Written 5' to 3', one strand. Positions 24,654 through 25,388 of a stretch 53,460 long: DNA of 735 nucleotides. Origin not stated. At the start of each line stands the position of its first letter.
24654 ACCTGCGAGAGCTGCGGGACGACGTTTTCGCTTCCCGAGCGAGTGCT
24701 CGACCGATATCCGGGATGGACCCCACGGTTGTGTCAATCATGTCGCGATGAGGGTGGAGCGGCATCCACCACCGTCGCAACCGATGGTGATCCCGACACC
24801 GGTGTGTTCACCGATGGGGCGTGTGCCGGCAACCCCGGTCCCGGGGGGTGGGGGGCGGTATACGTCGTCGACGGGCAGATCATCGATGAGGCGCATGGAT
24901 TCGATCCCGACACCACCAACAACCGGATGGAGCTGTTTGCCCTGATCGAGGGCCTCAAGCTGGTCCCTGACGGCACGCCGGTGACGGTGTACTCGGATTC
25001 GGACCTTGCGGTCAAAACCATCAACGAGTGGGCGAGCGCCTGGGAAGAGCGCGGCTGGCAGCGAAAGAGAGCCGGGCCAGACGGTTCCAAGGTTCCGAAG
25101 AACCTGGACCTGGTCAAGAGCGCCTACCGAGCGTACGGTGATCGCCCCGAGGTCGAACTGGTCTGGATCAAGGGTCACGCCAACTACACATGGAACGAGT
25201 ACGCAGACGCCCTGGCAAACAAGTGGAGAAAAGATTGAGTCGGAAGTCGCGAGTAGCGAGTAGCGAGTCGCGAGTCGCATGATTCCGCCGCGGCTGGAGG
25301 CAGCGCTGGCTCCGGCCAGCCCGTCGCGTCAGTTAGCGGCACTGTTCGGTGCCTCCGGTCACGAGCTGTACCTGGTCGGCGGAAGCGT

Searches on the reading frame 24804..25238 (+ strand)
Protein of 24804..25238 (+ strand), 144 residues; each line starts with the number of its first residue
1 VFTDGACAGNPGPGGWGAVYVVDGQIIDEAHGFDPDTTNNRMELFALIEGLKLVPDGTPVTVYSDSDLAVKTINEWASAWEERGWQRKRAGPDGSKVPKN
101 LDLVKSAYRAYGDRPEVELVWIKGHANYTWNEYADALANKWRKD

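Call 59: search_protein_families(library=pfam, proteins=[window:24804-25238:+])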
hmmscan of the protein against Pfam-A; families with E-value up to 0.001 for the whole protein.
window:24804-25238:+ (144 aa): 2 families
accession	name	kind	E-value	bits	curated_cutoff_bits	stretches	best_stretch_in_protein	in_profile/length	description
PF00075.30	RNase_H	-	5.4e-29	101.6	25.8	1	1-140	6-138/141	RNase H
PF13456.12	RVT_3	-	3.8e-05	24.1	21.6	1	3-75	2-78/123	Reverse transcriptase-like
